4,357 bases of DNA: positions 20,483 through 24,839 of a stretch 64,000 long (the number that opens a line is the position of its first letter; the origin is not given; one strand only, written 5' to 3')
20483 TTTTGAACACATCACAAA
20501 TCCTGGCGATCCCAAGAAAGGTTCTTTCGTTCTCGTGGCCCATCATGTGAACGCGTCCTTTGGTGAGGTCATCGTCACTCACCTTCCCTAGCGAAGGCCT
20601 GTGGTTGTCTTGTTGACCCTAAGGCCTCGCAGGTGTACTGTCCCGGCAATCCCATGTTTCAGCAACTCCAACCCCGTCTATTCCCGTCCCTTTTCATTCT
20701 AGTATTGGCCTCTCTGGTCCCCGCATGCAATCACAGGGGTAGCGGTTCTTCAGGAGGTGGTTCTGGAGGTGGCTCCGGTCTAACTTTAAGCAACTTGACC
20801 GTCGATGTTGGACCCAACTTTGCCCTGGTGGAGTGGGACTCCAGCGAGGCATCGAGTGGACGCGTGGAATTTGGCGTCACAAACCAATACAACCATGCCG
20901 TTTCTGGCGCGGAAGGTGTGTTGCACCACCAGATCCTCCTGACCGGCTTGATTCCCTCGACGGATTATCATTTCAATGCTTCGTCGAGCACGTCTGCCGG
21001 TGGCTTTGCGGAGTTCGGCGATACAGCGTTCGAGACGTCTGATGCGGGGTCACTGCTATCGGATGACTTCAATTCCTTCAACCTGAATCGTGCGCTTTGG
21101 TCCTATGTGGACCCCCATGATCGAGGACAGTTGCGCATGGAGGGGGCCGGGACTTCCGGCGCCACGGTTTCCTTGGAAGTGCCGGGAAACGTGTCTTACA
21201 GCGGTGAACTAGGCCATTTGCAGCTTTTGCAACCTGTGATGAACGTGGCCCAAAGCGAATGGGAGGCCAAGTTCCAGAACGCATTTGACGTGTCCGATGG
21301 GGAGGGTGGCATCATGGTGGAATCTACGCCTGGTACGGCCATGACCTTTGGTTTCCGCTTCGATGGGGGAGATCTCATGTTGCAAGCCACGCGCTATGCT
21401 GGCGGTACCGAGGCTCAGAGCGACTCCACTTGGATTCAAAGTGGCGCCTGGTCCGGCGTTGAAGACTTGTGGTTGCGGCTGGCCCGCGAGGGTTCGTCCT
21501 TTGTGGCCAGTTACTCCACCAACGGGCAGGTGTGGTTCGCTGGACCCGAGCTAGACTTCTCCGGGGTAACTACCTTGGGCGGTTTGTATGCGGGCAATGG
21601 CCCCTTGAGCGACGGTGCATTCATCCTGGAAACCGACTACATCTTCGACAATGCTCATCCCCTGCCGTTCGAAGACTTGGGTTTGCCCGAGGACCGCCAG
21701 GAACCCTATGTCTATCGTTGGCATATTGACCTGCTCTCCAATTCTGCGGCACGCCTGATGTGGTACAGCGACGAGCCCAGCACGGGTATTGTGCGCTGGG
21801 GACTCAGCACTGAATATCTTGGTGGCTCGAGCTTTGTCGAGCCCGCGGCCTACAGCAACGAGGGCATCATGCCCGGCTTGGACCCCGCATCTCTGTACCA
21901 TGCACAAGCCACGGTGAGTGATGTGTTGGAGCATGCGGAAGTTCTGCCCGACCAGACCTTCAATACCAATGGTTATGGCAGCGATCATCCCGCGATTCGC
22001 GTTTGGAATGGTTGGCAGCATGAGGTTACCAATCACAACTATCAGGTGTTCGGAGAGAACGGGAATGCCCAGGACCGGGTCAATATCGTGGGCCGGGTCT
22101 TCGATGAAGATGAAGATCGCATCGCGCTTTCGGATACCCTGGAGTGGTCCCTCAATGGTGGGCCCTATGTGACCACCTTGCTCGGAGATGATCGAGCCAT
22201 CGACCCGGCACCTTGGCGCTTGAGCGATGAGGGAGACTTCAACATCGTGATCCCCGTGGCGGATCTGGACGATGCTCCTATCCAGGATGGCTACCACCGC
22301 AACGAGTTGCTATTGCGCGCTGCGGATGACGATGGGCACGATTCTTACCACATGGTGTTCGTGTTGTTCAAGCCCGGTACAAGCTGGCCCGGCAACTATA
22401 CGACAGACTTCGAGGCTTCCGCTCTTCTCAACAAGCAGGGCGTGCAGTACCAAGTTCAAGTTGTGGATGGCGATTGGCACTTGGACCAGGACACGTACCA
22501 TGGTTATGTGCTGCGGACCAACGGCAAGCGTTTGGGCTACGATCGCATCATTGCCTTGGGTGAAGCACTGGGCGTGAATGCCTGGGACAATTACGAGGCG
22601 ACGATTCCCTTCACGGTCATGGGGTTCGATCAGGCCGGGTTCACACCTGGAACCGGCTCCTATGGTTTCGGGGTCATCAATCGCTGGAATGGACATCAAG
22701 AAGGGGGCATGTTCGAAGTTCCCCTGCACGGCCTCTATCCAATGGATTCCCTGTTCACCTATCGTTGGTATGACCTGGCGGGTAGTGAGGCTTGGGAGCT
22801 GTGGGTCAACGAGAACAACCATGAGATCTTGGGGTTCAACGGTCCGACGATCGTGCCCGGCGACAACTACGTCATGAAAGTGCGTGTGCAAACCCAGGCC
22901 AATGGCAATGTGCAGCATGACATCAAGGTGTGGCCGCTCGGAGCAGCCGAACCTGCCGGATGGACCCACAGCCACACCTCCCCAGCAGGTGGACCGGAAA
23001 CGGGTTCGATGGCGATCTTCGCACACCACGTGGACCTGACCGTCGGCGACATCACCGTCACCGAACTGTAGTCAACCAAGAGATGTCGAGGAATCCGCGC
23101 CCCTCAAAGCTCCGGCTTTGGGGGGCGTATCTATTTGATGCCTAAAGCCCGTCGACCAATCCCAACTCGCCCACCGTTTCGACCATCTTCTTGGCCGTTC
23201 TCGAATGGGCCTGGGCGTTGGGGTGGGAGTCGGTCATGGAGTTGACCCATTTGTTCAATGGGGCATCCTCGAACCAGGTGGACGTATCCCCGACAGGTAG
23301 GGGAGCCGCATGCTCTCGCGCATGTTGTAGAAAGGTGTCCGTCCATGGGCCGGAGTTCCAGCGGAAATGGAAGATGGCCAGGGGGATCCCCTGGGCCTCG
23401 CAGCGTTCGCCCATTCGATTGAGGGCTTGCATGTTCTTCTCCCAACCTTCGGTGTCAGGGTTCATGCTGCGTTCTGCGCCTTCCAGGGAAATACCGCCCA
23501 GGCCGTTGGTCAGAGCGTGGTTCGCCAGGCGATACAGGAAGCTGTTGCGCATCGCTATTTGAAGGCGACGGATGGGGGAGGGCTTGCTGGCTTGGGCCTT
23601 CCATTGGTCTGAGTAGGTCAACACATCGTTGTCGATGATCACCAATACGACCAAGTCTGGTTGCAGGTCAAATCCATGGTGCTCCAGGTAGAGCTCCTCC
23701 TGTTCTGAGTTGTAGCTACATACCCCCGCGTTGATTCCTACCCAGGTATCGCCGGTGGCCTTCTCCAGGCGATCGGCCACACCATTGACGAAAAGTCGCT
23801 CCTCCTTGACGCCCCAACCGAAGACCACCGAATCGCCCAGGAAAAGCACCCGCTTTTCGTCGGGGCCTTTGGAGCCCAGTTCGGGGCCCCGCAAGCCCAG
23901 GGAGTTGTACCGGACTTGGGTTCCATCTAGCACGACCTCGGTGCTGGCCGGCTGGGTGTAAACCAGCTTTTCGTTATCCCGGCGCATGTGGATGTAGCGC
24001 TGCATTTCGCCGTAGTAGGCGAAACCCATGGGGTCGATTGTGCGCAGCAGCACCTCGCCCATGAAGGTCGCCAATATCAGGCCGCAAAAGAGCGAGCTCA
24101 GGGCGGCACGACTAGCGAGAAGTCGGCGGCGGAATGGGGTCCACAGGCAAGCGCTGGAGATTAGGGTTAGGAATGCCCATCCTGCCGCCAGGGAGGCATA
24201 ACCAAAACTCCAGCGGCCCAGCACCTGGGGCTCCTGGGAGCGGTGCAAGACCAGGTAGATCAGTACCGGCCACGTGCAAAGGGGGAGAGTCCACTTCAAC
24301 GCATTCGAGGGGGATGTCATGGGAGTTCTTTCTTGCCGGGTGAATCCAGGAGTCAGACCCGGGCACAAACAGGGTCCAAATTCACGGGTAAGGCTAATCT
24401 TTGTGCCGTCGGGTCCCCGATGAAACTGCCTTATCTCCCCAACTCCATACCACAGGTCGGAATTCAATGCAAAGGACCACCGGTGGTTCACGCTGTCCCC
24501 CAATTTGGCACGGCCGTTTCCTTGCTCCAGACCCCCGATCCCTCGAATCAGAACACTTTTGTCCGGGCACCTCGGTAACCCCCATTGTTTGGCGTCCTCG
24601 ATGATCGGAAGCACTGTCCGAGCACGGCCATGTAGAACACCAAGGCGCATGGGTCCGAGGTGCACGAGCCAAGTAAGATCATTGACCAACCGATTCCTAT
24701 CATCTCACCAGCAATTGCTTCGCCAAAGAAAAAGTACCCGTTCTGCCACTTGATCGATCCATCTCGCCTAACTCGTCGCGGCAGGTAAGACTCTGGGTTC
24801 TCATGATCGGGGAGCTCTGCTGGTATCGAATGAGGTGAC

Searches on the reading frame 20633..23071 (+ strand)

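Call 82: search_protein_families(library=pfam, proteins=[window:20633-23071:+], max_evalue=0.0001)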
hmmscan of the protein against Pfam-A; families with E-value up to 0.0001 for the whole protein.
window:20633-23071:+ (812 aa): 1 family
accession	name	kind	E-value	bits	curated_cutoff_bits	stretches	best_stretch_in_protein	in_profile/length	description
PF16656.11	Pur_ac_phosph_N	-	2.2e-05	25.4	30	0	66-120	30-82/93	Purple acid Phosphatase, N-terminal domain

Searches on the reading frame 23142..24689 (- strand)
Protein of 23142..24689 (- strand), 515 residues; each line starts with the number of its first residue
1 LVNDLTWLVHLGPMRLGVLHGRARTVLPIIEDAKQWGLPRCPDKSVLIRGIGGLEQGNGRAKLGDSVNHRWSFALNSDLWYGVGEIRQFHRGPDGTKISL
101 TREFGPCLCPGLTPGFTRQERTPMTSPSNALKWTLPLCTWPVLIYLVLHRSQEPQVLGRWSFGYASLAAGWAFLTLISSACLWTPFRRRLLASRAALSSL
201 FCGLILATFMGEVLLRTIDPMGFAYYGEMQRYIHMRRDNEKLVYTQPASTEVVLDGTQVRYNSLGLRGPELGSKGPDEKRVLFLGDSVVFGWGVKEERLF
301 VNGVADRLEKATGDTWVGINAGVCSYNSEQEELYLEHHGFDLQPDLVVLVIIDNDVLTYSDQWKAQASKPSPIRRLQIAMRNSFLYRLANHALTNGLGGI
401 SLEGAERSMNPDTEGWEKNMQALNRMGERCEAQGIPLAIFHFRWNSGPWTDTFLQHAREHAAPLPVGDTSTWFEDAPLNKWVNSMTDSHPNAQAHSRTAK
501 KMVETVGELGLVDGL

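Call 51: search_protein_families(library=pfam, proteins=[window:23142-24689:-], max_evalue=0.001)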
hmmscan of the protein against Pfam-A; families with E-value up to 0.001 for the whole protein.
window:23142-24689:- (515 aa): 1 family
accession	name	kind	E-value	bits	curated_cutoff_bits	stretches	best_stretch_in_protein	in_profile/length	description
PF13472.12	Lipase_GDSL_2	-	2.1e-09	38.6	32.9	1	283-495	1-176/178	GDSL-like Lipase/Acylhydrolase family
